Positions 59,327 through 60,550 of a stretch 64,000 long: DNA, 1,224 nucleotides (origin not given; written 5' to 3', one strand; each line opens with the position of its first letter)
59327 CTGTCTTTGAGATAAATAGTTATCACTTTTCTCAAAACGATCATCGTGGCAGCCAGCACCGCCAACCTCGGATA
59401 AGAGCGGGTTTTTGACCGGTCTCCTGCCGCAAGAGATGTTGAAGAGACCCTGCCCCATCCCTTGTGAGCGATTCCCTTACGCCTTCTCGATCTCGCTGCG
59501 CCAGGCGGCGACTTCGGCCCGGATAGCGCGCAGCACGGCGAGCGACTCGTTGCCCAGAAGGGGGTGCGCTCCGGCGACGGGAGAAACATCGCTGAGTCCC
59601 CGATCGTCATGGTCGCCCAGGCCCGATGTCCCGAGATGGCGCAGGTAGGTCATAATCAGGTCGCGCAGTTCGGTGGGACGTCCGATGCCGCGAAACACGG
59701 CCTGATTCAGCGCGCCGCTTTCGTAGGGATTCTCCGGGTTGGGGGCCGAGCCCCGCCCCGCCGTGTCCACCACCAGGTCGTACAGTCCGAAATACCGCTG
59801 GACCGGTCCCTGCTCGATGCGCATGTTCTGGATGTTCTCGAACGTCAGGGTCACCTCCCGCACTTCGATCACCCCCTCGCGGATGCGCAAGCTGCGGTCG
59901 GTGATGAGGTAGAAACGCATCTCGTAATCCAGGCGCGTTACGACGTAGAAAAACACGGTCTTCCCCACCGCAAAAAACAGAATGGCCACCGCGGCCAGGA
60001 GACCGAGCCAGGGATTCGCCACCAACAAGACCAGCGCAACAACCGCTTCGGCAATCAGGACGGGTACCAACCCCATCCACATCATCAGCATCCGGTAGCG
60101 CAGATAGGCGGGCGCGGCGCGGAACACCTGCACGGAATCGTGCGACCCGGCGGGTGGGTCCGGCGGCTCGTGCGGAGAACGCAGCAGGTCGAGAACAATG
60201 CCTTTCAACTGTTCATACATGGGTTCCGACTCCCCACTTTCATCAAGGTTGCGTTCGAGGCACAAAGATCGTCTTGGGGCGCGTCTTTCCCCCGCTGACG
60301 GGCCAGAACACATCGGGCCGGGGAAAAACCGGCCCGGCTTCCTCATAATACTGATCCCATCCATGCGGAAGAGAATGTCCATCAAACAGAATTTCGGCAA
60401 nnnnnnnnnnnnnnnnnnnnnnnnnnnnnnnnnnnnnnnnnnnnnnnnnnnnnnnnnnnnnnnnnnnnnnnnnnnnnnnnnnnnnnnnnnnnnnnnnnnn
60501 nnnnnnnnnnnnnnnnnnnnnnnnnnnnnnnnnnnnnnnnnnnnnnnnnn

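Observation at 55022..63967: Envelope-modification neighbourhood: YkgJ-like Cys protein, GT39/PMT-like transferase, S1C/PDZ lipoprotein protease, and a bPH - GT-C-like - GT-C-like - bPH cassette with tandem paralogs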

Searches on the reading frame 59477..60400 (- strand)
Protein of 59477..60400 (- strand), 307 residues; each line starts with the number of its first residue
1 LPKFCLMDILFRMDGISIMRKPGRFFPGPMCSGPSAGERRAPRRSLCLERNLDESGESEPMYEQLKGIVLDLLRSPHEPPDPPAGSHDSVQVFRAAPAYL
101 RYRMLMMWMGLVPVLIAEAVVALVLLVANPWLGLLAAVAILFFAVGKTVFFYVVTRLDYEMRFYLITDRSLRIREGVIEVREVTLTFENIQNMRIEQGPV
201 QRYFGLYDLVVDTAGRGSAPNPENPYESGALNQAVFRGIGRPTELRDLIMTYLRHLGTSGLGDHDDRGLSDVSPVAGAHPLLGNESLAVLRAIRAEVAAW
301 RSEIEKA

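Call 3: search_protein_families(library=pfam, proteins=[window:59477-60400:-], max_evalue=0.1)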
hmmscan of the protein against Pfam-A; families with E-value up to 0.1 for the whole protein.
window:59477-60400:- (307 aa): 2 families
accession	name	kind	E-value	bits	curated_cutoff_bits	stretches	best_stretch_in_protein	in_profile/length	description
PF03703.20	bPH_2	-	8.5e-16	58.4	22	1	163-246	5-75/78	Bacterial PH domain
PF24649.1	DUF7642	-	0.0059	17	27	1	184-223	36-75/100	Domain of unknown function (DUF7642)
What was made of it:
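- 59477..60220 (-): bPH_B (247 aa): conserved N-terminal segment, TM hairpin, cytoplasmic PH domain and C-terminal helix; last gene of the minus-strand operon. bPH_2 at 58.4 bits (call 3).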

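Call 4: search_protein_families(library=ncbifam, proteins=[window:59477-60400:-], max_evalue=0.1)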
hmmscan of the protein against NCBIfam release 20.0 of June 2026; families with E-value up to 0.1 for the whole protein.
window:59477-60400:- (307 aa): 0 families

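Call 36: find_homologous_proteins(query=window:59477-60220:-, max_evalue=0.001)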
Query window:59477-60220:- (247 aa): 543 proteins with E <= 0.001 among 4635 candidates; the best 120 are listed.
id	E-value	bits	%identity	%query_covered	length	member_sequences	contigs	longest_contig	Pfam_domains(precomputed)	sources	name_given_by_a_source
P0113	6.9e-159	545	100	100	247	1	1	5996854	PF03703.21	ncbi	-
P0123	1.0e-127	443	82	100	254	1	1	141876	PF03703.21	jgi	jgi:membrane protein YdbS with pleckstrin-like domain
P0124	1.0e-124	433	81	100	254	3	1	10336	PF03703.21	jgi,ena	-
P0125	2.4e-81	291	58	99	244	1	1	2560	PF03703.21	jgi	-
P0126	1.1e-78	282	56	98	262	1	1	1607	PF03703.21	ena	-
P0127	6.5e-78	280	55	99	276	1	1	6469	PF03703.21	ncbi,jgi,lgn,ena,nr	ncbi:MAG TPA: PH domain-containing protein [Sumerlaeia bacterium]|nr:PH domain-containing protein [S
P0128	9.2e-78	279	54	99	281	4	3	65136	PF03703.21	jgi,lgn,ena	jgi:membrane protein YdbS with pleckstrin-like domain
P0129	1.9e-77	278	60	89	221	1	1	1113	PF03703.21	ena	-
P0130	1.0e-76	276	55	99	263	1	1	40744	PF03703.21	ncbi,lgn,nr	ncbi:PH domain-containing protein [Candidatus Sumerlaeota bacterium]|nr:PH domain-containing protein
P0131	2.4e-74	268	54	99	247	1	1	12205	PF03703.21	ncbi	-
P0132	3.0e-74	268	53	100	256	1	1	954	PF03703.21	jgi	jgi:membrane protein YdbS with pleckstrin-like domain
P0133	1.7e-73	265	51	99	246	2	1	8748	PF03703.21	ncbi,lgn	-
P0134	9.7e-72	260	53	99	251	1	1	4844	PF03703.21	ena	-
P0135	1.8e-71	259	53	98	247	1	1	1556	PF03703.21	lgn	-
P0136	1.7e-69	252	52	99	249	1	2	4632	PF03703.21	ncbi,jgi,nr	ncbi:PH domain-containing protein [bacterium]|nr:PH domain-containing protein [bacterium]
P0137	2.1e-68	249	55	83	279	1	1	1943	PF03703.21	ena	-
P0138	8.4e-68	247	54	98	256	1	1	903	PF03703.21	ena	-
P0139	2.6e-67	245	50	100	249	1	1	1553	PF03703.21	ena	-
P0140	8.8e-67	243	52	98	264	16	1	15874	PF03703.21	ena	-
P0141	2.2e-65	239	49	100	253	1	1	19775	PF03703.21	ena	-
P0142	2.8e-65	238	48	99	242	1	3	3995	PF03703.21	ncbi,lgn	ncbi:MAG: PH domain-containing protein [Candidatus Sumerlaeia bacterium]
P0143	5.2e-62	228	49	99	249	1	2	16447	PF03703.21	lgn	-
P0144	1.5e-61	226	48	89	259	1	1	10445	PF03703.21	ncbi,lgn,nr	ncbi:MAG: PH domain-containing protein [Candidatus Sumerlaeota bacterium]|nr:PH domain-containing pr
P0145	5.8e-61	224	49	99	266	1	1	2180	PF03703.21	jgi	jgi:membrane protein YdbS with pleckstrin-like domain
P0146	1.0e-60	223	51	88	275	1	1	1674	PF03703.21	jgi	jgi:membrane protein YdbS with pleckstrin-like domain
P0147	1.1e-59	220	48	89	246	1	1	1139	PF03703.21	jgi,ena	-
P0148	1.9e-57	213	50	99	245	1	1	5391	PF03703.21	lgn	-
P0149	1.1e-56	210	48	96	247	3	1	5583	PF03703.21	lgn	-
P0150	3.2e-56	209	46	99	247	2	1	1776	PF03703.21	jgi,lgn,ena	-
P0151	3.5e-55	205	46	99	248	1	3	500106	PF03703.21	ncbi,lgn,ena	ncbi:MAG: PH domain-containing protein [Planctomycetota bacterium]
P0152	5.3e-55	205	46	99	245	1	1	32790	PF03703.21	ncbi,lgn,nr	ncbi:MAG: PH domain-containing protein [Planctomycetes bacterium]|nr:PH domain-containing protein [P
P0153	7.1e-55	204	53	74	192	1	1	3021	PF03703.21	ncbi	ncbi:MAG: PH domain-containing protein, partial [Candidatus Sumerlaeota bacterium]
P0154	1.1e-54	204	45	97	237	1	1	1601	PF03703.21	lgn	-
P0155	1.2e-54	204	45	98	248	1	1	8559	PF03703.21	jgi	jgi:membrane protein YdbS with pleckstrin-like domain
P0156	1.4e-54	203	48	96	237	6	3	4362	PF03703.21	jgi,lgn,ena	-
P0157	1.3e-53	200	46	97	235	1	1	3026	PF03703.21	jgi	jgi:membrane protein YdbS with pleckstrin-like domain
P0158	1.4e-53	200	47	100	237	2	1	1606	PF03703.21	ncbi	-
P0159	1.9e-53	200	45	96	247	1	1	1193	PF03703.21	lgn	-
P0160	3.2e-53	199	47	97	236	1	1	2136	PF03703.21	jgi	jgi:membrane protein YdbS with pleckstrin-like domain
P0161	3.7e-53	199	49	89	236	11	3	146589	PF03703.21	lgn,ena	-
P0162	3.8e-53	199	50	83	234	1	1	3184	PF03703.21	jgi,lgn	-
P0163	4.1e-53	199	48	89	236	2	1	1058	PF03703.21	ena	-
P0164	4.4e-53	198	44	100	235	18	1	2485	PF03703.21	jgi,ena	-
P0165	6.8e-53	198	49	89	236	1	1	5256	PF03703.21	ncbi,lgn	-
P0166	7.2e-53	198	49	89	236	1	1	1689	PF03703.21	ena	-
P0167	1.1e-52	197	48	87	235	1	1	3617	PF03703.21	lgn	-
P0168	2.5e-52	196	48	89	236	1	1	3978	PF03703.21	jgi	jgi:membrane protein YdbS with pleckstrin-like domain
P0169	2.8e-52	196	46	96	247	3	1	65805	PF03703.21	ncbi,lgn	-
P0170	3.1e-52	196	48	89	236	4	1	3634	PF03703.21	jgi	jgi:membrane protein YdbS with pleckstrin-like domain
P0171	3.3e-52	196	48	89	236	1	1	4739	PF03703.21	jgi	jgi:membrane protein YdbS with pleckstrin-like domain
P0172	3.5e-52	195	47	89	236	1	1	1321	PF03703.21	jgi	-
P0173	3.9e-52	195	48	97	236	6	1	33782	PF03703.21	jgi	jgi:membrane protein YdbS with pleckstrin-like domain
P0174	4.1e-52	195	45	99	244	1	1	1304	PF03703.21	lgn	-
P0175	6.9e-52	195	49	83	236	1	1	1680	PF03703.21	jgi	jgi:uncharacterized membrane protein YdbT with pleckstrin-like domain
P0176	7.2e-52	194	48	83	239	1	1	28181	PF03703.21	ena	-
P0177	8.0e-52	194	46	85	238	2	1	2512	PF03703.21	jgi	jgi:uncharacterized membrane protein YdbT with pleckstrin-like domain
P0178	8.4e-52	194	47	98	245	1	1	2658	PF03703.21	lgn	-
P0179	9.6e-52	194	48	92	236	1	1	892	PF03703.21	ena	-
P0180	1.2e-51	194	47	97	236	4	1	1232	PF03703.21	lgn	-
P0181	1.7e-51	193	48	89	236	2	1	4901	PF03703.21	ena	-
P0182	2.5e-51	193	49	85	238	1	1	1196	PF03703.21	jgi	-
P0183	4.1e-51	192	47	96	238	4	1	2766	PF03703.21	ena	-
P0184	4.8e-51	192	47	75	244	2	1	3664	PF03703.21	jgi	jgi:membrane protein YdbS with pleckstrin-like domain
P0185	5.5e-51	192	48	90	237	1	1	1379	PF03703.21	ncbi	-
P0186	6.5e-51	191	48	85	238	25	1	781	PF03703.21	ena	-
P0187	8.6e-51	191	47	85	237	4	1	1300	PF03703.21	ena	-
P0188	1.6e-50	190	47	84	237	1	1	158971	PF03703.21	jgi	jgi:membrane protein YdbS with pleckstrin-like domain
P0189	1.9e-50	190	43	79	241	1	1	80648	PF03703.21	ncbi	-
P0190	2.7e-50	189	48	84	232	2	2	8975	PF03703.21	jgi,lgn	jgi:membrane protein YdbS with pleckstrin-like domain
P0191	2.8e-50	189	50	84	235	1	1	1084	PF03703.21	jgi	jgi:uncharacterized membrane protein YdbT with pleckstrin-like domain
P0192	2.9e-50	189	49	87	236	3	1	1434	PF03703.21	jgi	jgi:membrane protein YdbS with pleckstrin-like domain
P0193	3.1e-50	189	51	84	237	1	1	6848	PF03703.21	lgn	-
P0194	3.4e-50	189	47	98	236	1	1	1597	PF03703.21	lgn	-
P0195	3.5e-50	189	47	87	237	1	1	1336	PF03703.21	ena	-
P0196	5.2e-50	188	47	85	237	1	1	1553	PF03703.21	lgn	-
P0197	5.2e-50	188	44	99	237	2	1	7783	PF03703.21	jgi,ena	-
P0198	6.2e-50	188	47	84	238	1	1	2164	PF03703.21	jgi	jgi:uncharacterized membrane protein YdbT with pleckstrin-like domain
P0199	6.2e-50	188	47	84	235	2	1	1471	PF03703.21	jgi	jgi:membrane protein YdbS with pleckstrin-like domain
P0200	8.1e-50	188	45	99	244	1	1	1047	PF03703.21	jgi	jgi:uncharacterized membrane protein YdbT with pleckstrin-like domain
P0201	8.6e-50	188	48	85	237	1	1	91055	PF03703.21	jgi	jgi:membrane protein YdbS with pleckstrin-like domain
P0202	8.6e-50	188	41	99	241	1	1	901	PF03703.21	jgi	jgi:membrane protein YdbS with pleckstrin-like domain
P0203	9.0e-50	188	47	89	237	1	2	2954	PF03703.21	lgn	-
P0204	1.3e-49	187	46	98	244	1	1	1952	PF03703.21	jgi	jgi:membrane protein YdbS with pleckstrin-like domain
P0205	2.4e-49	186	48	72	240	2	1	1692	PF03703.21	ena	-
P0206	3.4e-49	186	48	90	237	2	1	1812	PF03703.21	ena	-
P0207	3.5e-49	186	49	89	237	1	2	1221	PF03703.21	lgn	-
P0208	4.3e-49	185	49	84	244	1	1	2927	PF03703.21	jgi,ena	-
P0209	7.9e-49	185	45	84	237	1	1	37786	PF03703.21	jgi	jgi:uncharacterized membrane protein YdbT with pleckstrin-like domain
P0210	9.7e-49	184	47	85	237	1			PF03703.21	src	-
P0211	1.1e-48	184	47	95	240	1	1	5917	PF03703.21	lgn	-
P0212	1.7e-48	183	44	96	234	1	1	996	PF03703.21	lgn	-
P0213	2.1e-48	183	47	72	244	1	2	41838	PF03703.21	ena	-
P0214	2.3e-48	183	41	100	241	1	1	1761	PF03703.21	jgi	jgi:membrane protein YdbS with pleckstrin-like domain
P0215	2.5e-48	183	44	95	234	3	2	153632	PF03703.21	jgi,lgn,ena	-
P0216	3.7e-48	182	43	100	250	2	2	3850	PF03703.21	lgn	-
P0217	3.9e-48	182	45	87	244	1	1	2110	PF03703.21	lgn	-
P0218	4.6e-48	182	43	100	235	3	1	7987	PF03703.21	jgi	jgi:membrane protein YdbS with pleckstrin-like domain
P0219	5.3e-48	182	45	83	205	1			PF03703.21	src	-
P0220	5.5e-48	182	49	83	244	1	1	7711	PF03703.21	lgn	-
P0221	7.8e-48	181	48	84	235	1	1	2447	PF03703.21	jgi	jgi:membrane protein YdbS with pleckstrin-like domain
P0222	9.6e-48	181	43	98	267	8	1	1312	PF03703.21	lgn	-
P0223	9.8e-48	181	44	98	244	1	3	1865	PF03703.21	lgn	-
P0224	1.0e-47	181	46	76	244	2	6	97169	PF03703.21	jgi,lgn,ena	jgi:membrane protein YdbS with pleckstrin-like domain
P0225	1.1e-47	181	46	84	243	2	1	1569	PF03703.21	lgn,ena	-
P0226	1.1e-47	181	43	95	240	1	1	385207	PF03703.21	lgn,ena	-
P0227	5.2e-47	179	40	97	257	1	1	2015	PF03703.21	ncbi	-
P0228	6.3e-47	178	44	98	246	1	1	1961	PF03703.21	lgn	-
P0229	6.6e-47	178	47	83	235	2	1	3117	PF03703.21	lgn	-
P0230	7.6e-47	178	42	99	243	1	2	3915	PF03703.21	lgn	-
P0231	9.0e-47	178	45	84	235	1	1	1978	PF03703.21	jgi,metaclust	metaclust:\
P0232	9.6e-47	178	45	90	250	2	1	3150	PF03703.21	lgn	-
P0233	1.0e-46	178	49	83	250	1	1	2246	PF03703.21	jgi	jgi:membrane protein YdbS with pleckstrin-like domain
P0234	1.4e-46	177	42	100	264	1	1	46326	PF03703.21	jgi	jgi:membrane protein YdbS with pleckstrin-like domain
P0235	2.1e-46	177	41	98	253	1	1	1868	PF03703.21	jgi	jgi:membrane protein YdbS with pleckstrin-like domain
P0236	2.3e-46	176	54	68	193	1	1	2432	PF03703.21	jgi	jgi:hypothetical protein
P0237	3.4e-46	176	45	84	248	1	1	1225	PF03703.21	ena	-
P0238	4.7e-46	175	41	98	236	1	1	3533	PF03703.21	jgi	jgi:membrane protein YdbS with pleckstrin-like domain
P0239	5.3e-46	175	44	84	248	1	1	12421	PF03703.21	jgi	jgi:membrane protein YdbS with pleckstrin-like domain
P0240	6.3e-46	175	43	96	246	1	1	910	PF03703.21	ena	-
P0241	7.2e-46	175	56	62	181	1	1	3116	PF03703.21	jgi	-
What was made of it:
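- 59477..60220 (-): The family has 543 or more homologues (call 36).
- Closest known: YdbS/YdbT of Bacillus subtilis and DdE/DdF of Enterococcus faecalis. Same: JGI annotates bPH_B homologues as YdbS or YdbT (call 36).
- The bPH_B family has 543 or more homologues (call 36).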

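Call 39: find_related_loci(query=A4, collection=metagenome_contigs, flank=10000)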
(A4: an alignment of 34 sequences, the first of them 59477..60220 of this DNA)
Query A4 (247 aa) in metagenome_contigs; peptide patterns used: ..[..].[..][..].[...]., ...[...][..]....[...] (x = any residue, [..] = any of these).
600 stretches matched a pattern (row limit reached: there are more); 528 encode a relative of the query (tblastn E <= 1e-3); the best 80 are kept; 80 distinct loci.
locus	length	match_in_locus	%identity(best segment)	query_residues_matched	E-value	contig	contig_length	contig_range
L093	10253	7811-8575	52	1-241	2e-70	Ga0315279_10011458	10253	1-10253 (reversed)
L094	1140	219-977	51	1-241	6e-74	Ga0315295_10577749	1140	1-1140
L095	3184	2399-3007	50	1-207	3e-57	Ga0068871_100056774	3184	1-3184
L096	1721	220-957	46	1-245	1e-56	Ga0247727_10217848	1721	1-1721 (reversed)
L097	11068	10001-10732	41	1-241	5e-50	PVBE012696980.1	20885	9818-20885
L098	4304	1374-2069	44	1-239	9e-50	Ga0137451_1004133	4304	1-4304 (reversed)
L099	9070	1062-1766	41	1-245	8e-50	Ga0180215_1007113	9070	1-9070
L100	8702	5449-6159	38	1-246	5e-49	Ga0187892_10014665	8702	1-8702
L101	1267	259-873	45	1-206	8e-51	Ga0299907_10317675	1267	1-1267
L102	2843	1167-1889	40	1-237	2e-48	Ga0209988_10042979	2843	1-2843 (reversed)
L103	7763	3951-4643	44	1-244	1e-47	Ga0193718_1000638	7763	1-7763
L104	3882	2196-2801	44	1-207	3e-47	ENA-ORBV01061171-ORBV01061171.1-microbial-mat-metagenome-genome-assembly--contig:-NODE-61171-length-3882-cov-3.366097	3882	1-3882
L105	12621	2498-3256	38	1-245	2e-47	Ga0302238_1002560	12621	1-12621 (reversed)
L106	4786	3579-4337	38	1-245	2e-47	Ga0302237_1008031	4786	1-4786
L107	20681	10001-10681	44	1-219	3e-47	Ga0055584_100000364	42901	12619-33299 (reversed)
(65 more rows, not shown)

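Call 45: find_encoding_contigs(protein=P0123, flank=10000, max_places=2)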
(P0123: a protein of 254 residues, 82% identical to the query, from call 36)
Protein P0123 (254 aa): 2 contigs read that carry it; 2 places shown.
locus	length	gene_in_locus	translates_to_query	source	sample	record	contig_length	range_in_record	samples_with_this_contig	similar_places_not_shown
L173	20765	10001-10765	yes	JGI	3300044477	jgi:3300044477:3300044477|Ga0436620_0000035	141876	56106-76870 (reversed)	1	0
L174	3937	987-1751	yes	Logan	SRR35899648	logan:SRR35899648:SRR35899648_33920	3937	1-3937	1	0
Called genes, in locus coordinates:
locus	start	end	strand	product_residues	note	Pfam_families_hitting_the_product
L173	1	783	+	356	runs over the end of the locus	-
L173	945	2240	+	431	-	PF00206:Lyase_1, PF10397:ADSL_C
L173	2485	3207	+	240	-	PF00535:Glycos_transf_2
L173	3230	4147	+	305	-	PF07578:LAB_N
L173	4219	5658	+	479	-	PF00089:Trypsin, PF13365:Trypsin_2, PF00595:PDZ (faint), PF13180:PDZ_2 (weak), PF17815:PDZ_3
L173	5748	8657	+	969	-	-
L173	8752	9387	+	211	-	PF03703:bPH_2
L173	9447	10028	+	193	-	-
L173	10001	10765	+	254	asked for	PF03703:bPH_2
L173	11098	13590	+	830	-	PF13682:CZB, PF08269:dCache_2, PF17200:sCache_2, PF17201:Cache_3-Cache_2 (weak), PF13682:CZB (weak), PF00015:MCPsignal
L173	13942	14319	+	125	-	-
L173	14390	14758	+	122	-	-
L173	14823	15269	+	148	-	PF12867:DinB_2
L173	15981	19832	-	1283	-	PF05569:Peptidase_M56, PF13103:TonB_2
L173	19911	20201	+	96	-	-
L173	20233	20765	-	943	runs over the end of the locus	PF05569:Peptidase_M56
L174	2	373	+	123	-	?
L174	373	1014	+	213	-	-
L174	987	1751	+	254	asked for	PF03703:bPH_2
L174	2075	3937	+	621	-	?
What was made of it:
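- Closest known: Three-component Gtr-type envelope glycosylation systems. Same: Relative L173 has GT2 and LAB_N genes upstream (call 45).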

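Call 46: find_encoding_contigs(protein=P0128, flank=10000, max_places=2)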
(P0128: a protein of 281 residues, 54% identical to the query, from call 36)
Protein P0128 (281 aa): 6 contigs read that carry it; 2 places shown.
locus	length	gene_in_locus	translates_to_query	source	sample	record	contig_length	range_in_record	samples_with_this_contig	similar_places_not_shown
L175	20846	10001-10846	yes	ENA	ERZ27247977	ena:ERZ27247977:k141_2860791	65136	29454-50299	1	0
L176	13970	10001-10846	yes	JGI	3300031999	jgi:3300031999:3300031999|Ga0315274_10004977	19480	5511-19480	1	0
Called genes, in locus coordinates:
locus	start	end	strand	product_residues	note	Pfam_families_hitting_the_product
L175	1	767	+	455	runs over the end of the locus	PF01408:GFO_IDH_MocA, PF19051:GFO_IDH_MocA_C2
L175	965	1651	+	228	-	PF07963:N_methyl (weak)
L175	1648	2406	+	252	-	PF07963:N_methyl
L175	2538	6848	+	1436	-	PF28492:Beta_helix_4 (weak), PF13229:Beta_helix (faint), PF02369:Big_1 (weak), PF09134:Invasin_D3 (weak), PF13946:DUF4214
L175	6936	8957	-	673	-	PF14871:GHL6 (weak), PF01120:Alpha_L_fucos (weak), PF08532:Glyco_hydro_42M (faint)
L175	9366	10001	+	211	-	PF03703:bPH_2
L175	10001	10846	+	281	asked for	PF03703:bPH_2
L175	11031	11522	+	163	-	-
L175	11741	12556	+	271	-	PF12895:ANAPC3 (faint), PF07719:TPR_2 (faint), PF00515:TPR_1 (faint), PF13176:TPR_7 (faint), PF13414:TPR_11 (faint), PF13424:TPR_12 (faint), PF13428:TPR_14 (faint), PF14559:TPR_19 (faint), +1 more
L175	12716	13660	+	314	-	PF00535:Glycos_transf_2, PF13641:Glyco_tranf_2_3, PF10111:Glyco_tranf_2_2 (weak)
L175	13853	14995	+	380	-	PF13692:Glyco_trans_1_4 (weak)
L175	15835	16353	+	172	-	PF02381:MraZ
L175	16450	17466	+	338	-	PF01795:Methyltransf_5, PF01209:Ubie_methyltran (weak), PF13649:Methyltransf_25 (faint)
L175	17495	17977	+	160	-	-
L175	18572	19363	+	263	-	PF13489:Methyltransf_23, PF13847:Methyltransf_31, PF08241:Methyltransf_11, PF08242:Methyltransf_12, PF13649:Methyltransf_25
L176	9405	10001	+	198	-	PF03703:bPH_2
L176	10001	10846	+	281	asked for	PF03703:bPH_2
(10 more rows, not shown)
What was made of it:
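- The uninterrupted pair also occurs in other Sumerlaeia (call 46).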

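Call 75: predict_structure(alignment_id=A4)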
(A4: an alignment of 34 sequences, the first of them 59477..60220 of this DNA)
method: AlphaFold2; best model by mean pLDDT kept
length: 247 residues; sequences in the alignment: 34
mean_pLDDT: 82.4   pTM: 0.66
mean pLDDT of the five models: 82.4, 80.3, 79.9, 75.8, 75.2
residues with pLDDT >= 90: 103; 70-90: 97; 50-70: 31; < 50: 16
segments of 3 or more residues with pLDDT < 50: 206-219
pLDDT, mean of each block of 10 residues (from residue 1): 83 80 68 87 95 97 97 97 96 92 87 85 85 91 93 70 64 86 89 71 47 45 79 93 85
secondary structure, 60 per line:
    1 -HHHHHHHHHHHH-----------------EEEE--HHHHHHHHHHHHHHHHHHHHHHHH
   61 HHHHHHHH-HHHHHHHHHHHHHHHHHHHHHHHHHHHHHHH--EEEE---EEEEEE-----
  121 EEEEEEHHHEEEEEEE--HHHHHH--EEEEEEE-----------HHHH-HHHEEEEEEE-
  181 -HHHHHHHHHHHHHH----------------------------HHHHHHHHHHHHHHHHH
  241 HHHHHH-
elements in order: H2-13 E31-34 H37-68 H70-100 E103-106 E110-115 E121-126 E130-136 H139-144 E147-153 H165-168 E173-179 H182-195 H224-246
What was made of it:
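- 59477..60220 (-): The AlphaFold model has pLDDT 82.4, with helices 37-68 and 70-100 followed by a beta sandwich (call 75).
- Closest known: YdbS/YdbT of Bacillus subtilis and DdE/DdF of Enterococcus faecalis. Different: bPH_B has one PH domain and two TM helices (call 75), not the three PH domains and six TM helices of YdbT.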
